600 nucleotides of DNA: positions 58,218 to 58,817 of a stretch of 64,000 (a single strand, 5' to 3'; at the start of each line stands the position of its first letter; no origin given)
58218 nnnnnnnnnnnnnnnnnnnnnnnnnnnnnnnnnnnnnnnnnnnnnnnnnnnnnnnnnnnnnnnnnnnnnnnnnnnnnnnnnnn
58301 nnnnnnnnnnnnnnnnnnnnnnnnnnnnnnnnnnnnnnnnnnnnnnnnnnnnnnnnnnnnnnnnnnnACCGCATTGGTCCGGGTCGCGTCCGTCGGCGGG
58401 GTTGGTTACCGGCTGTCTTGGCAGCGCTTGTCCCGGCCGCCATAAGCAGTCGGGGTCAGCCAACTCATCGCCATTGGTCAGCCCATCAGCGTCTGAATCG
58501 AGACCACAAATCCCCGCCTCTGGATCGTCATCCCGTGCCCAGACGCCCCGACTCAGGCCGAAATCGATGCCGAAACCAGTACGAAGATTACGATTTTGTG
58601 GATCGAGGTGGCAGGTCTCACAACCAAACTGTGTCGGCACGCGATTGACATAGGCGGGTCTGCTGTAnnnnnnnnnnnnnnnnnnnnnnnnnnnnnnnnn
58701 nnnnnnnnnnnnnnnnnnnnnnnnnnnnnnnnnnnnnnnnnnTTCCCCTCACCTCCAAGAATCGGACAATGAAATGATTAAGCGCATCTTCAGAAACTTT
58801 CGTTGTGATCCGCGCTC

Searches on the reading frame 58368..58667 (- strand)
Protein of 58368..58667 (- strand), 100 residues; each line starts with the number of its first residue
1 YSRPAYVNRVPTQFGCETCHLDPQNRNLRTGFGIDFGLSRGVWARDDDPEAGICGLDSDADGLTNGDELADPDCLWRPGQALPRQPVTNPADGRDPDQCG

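Call 31: search_protein_representatives(protein=window:58368-58667:-)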
Query: 100 residues. Proteins with E-value up to 0.001 (for the whole library): 896; up to 1e-10: 42; up to 1e-30: 5. The best 150 are listed.
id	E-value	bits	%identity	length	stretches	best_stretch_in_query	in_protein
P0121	9.5e-64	229.4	99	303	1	1-100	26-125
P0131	4.3e-45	169.2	74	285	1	2-100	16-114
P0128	3.5e-44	166.3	78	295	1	2-100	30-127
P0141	1.4e-37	145.0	66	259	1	2-100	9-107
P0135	2.7e-34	134.4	62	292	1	2-100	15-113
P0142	5.4e-28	114.1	60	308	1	2-100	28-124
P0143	7.3e-24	100.8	59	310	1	1-100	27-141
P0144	2.5e-19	86.1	54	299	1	2-100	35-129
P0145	2.5e-18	82.9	57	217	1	2-100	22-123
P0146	6.1e-17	78.5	48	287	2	2-100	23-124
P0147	3.7e-16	75.9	51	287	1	1-93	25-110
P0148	1.2e-15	74.3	49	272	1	4-96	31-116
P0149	2.4e-15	73.3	54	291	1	2-100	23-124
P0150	3.6e-15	72.8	54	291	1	5-100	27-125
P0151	5.0e-15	72.3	48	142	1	4-95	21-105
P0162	2.5e-13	66.8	47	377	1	2-100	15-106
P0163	2.9e-13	66.6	50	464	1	5-95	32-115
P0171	1.9e-11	60.8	45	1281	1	5-94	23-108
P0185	6.2e-10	55.9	39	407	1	6-94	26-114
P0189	9.0e-10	55.4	44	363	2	4-95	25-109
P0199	3.7e-09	53.4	47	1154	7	41-80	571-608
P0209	6.4e-09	52.6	44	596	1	3-100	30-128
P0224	1.7e-08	51.2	51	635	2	51-92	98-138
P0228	2.2e-08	50.9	52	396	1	26-98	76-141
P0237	3.0e-08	50.4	44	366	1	8-100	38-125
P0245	3.9e-08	50.1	42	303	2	3-78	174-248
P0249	5.6e-08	49.6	40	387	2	3-95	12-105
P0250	5.8e-08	49.5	44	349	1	12-94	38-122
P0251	6.1e-08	49.5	44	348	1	7-95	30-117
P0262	1.3e-07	48.4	44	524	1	12-92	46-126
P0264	1.3e-07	48.4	43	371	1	3-96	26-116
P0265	1.5e-07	48.2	40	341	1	12-92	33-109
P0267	1.5e-07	48.2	41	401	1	2-98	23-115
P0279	2.1e-07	47.8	48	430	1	3-84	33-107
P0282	2.1e-07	47.7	47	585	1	20-91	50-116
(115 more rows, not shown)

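Call 62: search_protein_families(library=pfam, proteins=[P0171, P0163, P0185, P0209, P0262, P0199, P0224, P0282, P0249, P0162], max_evalue=0.001)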
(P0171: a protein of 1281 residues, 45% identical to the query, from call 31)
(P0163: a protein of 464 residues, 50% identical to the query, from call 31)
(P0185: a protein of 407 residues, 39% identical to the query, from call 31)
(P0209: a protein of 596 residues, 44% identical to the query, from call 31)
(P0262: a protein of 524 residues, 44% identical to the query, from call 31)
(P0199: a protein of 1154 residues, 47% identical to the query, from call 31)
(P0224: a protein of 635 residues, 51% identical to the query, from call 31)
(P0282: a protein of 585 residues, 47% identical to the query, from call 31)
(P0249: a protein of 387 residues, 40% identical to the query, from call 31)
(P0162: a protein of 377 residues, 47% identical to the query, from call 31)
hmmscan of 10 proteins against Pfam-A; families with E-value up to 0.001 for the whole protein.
P0171 (1281 aa): 10 families
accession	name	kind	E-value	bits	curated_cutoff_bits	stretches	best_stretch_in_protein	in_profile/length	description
PF13927.12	Ig_3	-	1.1e-56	189.7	30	5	118-185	2-78/78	Immunoglobulin domain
PF07679.22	I-set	-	5.1e-50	167.9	23.7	5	118-199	1-90/90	Immunoglobulin I-set domain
PF13895.12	Ig_2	-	1.4e-40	137.8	27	5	118-199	2-79/79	Immunoglobulin domain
PF24784.1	Temptin_C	-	1.1e-20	74.4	27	1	20-112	3-97/98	Temptin C-terminal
PF00047.31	ig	-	2.8e-19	69.7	21.8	2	214-281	2-80/81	Immunoglobulin domain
PF17957.7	Big_7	-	2.7e-15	57.2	24.1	1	1180-1246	2-70/70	Bacterial Ig domain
PF14522.11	Cytochrome_C7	-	1.7e-09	37.8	24.8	0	758-821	12-67/67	Cytochrome c7 and related cytochrome c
PF14537.11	Cytochrom_c3_2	-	4.7e-06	27.4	25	0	813-882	6-66/79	Cytochrome c3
PF16640.11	Big_3_5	-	4.9e-06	27.5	35.5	1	1188-1265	4-87/88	Bacterial Ig-like domain (group 3)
PF07686.23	V-set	-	2e-05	25.2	26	0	426-462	72-108/109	Immunoglobulin V-set domain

P0163 (464 aa): 1 family
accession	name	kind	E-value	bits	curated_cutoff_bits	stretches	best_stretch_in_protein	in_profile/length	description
PF24784.1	Temptin_C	-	7.8e-15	55.6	27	1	44-103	28-88/98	Temptin C-terminal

P0185 (407 aa): 1 family
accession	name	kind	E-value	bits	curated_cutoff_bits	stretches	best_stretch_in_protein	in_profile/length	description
PF24784.1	Temptin_C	-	1.8e-13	51.3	27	1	37-111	28-97/98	Temptin C-terminal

P0209 (596 aa): 2 families
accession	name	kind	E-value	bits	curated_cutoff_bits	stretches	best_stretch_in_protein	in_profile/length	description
PF24784.1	Temptin_C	-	1.9e-14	54.4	27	1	28-119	2-97/98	Temptin C-terminal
PF13948.11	DUF4215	-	3.7e-10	40.4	27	0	160-200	2-43/47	Domain of unknown function (DUF4215)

P0262 (524 aa): 2 families
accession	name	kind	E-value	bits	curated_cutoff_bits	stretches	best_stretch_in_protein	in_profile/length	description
PF07995.17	GSDH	-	6.9e-37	127.9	25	1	167-455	12-282/332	Glucose / Sorbosone dehydrogenase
PF24784.1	Temptin_C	-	1.3e-09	38.8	27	1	58-125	37-97/98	Temptin C-terminal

P0199 (1154 aa): 11 families
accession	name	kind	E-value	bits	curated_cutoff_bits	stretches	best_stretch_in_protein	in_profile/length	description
PF17210.9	SdrD_B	-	2e-79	263.5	29.7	9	581-648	6-75/112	SdrD B-like domain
PF17802.7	SpaA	-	6.5e-53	177.3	23.1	7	701-738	21-60/91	Prealbumin-like fold domain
PF13620.12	CarboxypepD_reg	-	2.6e-49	165.9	32.3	7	600-635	15-52/82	Carboxypeptidase regulatory-like domain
PF13715.12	CarbopepD_reg_2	-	1.9e-22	79.5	32.2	0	412-431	28-48/88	CarboxypepD_reg-like domain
PF22058.2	X25_BaPul_like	-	3.2e-15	56.4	27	0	619-654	30-67/87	Pullulanase X25 domain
PF24784.1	Temptin_C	-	5e-12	46.6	27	0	335-399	16-80/98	Temptin C-terminal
PF23193.1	NOMO_3rd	-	5.2e-11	43.1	27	0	406-430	56-81/120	NOMO third transthyretin-like domain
PF01190.23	Pollen_Ole_e_1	-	1.1e-09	39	23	0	405-426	42-63/99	Pollen protein Ole e 1 like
PF11974.14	bMG3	-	5.7e-09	36.3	34.9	0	408-425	42-59/103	Bacterial alpha-2-macroglobulin MG3 domain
PF09154.16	Alpha-amy_C_pro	-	5.9e-06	26.7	21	0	403-429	28-53/57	Alpha-amylase C-terminal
PF00775.27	Dioxygenase_C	-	4.1e-05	23.5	27.3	0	516-544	77-105/182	Dioxygenase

P0224 (635 aa): 1 family
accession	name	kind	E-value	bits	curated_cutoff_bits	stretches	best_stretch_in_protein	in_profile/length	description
PF24784.1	Temptin_C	-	7.6e-24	84.5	27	2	72-126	28-84/98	Temptin C-terminal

P0282 (585 aa): 3 families
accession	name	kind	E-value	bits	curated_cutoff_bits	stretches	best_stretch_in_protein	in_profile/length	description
PF24784.1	Temptin_C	-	5.2e-37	126.7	27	1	20-116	2-97/98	Temptin C-terminal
PF01082.25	Cu2_monooxygen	-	3.7e-21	76.1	30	1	152-260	7-128/130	Copper type II ascorbate-dependent monooxygenase, N-terminal domain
PF03712.20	Cu2_monoox_C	-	1.2e-20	74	23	1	287-431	7-152/157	Copper type II ascorbate-dependent monooxygenase, C-terminal domain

P0249 (387 aa): 1 family
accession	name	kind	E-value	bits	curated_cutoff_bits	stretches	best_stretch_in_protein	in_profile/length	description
PF24784.1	Temptin_C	-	1.5e-14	54.6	27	1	11-101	3-97/98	Temptin C-terminal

P0162 (377 aa): 1 family
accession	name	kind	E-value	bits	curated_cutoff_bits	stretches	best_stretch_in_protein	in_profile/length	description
PF24784.1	Temptin_C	-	1.3e-16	61.4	27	1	18-95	6-96/98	Temptin C-terminal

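Call 63: search_protein_families(library=pfam, proteins=[P0189, P0237, P0264, P0267, P0279, P0228, P0250, P0251, P0265, P0245], max_evalue=0.001)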
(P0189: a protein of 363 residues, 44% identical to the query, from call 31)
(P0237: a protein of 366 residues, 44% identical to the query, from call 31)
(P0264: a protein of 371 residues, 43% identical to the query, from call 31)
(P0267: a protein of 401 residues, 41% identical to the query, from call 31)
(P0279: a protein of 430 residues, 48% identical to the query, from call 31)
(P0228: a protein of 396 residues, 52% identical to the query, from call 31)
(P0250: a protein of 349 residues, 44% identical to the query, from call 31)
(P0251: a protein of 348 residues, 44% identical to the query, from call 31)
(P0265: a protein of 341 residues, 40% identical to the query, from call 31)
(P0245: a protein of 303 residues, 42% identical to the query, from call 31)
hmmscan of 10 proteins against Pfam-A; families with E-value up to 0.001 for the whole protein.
P0189 (363 aa): 3 families
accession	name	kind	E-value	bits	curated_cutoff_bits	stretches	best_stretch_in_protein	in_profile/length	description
PF24784.1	Temptin_C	-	6.1e-14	52.7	27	1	38-96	28-87/98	Temptin C-terminal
PF02412.23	TSP_3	-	3.4e-05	23.9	25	1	159-184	11-36/36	Thrombospondin type 3 repeat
PF13948.11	DUF4215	-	0.00063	20.4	27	0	116-144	19-46/47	Domain of unknown function (DUF4215)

P0237 (366 aa): 1 family
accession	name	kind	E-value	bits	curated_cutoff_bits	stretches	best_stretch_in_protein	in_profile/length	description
PF24784.1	Temptin_C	-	8.8e-18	65.1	27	1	48-114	29-97/98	Temptin C-terminal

P0264 (371 aa): 6 families
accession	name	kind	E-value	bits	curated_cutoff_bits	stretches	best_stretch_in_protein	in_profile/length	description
PF24784.1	Temptin_C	-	9.2e-17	61.8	27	1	24-111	2-97/98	Temptin C-terminal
PF17957.7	Big_7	-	2.1e-12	47.9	24.1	1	122-189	1-70/70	Bacterial Ig domain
PF13927.12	Ig_3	-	3.3e-12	47.2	30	1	214-282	1-78/78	Immunoglobulin domain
PF07679.22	I-set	-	3.2e-08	33.9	23.7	1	215-296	1-90/90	Immunoglobulin I-set domain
PF13895.12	Ig_2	-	0.0004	21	27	0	216-295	3-78/79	Immunoglobulin domain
PF00801.26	PKD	-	0.00059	20.2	23.5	0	217-266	2-52/80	PKD domain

P0267 (401 aa): 1 family
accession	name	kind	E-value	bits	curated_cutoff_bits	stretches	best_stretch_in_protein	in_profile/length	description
PF24784.1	Temptin_C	-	3.9e-11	43.7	27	1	36-100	26-87/98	Temptin C-terminal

P0279 (430 aa): 3 families
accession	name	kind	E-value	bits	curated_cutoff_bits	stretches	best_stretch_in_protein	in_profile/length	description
PF24784.1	Temptin_C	-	2.7e-29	102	27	1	32-117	3-98/98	Temptin C-terminal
PF01082.25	Cu2_monooxygen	-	3e-24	86.1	30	1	148-255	7-129/130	Copper type II ascorbate-dependent monooxygenase, N-terminal domain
PF03712.20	Cu2_monoox_C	-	1.8e-21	76.7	23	1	300-421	15-133/157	Copper type II ascorbate-dependent monooxygenase, C-terminal domain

P0228 (396 aa): 1 family
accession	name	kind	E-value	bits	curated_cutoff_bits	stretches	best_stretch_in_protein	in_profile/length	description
PF24784.1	Temptin_C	-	5.9e-29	100.9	27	1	33-136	2-97/98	Temptin C-terminal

P0250 (349 aa): 2 families
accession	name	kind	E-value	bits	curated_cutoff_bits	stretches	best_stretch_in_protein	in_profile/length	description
PF24784.1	Temptin_C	-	2.1e-14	54.2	27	1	43-120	28-98/98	Temptin C-terminal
PF18884.5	TSP3_bac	-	0.00031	21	25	1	83-96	1-14/22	Bacterial TSP3 repeat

P0251 (348 aa): 1 family
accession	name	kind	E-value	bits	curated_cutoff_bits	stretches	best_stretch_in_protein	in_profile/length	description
PF24784.1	Temptin_C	-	2.6e-16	60.3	27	1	36-105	23-88/98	Temptin C-terminal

P0265 (341 aa): 1 family
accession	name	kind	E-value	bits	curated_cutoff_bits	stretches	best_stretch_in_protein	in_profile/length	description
PF24784.1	Temptin_C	-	2.1e-14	54.2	27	1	26-108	8-97/98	Temptin C-terminal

P0245 (303 aa): 1 family
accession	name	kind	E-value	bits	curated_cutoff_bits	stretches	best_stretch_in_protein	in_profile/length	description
PF24784.1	Temptin_C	-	8.7e-57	190.1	27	2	172-264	2-97/98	Temptin C-terminal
